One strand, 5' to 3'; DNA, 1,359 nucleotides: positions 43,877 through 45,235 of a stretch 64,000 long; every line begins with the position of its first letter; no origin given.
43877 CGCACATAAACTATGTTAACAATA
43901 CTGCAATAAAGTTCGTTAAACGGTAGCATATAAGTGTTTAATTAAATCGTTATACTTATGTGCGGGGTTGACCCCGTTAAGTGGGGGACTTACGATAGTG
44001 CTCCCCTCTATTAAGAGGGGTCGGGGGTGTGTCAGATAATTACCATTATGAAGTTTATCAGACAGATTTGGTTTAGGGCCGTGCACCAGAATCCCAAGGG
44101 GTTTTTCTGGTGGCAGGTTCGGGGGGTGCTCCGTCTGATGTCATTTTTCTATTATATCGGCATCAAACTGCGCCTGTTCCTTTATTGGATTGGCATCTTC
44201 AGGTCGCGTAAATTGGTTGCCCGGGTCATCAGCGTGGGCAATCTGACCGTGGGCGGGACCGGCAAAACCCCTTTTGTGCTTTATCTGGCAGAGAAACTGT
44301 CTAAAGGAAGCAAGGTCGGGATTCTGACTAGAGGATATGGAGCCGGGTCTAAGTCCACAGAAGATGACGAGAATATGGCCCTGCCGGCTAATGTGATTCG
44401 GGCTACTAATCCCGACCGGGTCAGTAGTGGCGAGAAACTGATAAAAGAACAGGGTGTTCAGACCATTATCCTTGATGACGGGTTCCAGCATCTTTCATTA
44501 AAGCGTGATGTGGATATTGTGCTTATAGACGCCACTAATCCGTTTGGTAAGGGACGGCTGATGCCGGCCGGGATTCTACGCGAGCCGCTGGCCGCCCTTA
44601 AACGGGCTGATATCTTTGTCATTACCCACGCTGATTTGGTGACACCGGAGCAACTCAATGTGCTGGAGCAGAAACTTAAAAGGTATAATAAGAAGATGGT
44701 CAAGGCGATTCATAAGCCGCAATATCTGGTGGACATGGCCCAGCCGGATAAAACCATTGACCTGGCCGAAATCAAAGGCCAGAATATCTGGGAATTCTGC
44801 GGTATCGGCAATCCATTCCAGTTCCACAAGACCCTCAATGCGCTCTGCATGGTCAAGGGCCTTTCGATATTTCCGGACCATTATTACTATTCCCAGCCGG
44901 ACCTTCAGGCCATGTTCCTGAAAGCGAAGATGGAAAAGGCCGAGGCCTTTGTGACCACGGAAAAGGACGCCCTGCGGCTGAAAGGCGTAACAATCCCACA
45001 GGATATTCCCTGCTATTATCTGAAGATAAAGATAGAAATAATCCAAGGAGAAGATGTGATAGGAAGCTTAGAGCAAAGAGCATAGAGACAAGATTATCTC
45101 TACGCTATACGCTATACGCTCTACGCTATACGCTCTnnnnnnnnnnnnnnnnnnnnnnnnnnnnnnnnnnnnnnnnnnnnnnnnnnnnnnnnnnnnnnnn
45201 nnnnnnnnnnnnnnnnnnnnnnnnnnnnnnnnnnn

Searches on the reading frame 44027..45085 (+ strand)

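Call 31: search_protein_families(library=pfam, proteins=[window:44027-45085:+], max_evalue=0.00001)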
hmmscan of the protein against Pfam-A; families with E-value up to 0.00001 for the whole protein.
window:44027-45085:+ (352 aa): 1 family
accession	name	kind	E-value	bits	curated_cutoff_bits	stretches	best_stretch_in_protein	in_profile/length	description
PF02606.20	LpxK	-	2.6e-72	244.2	27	1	34-348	4-323/328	Tetraacyldisaccharide-1-P 4'-kinase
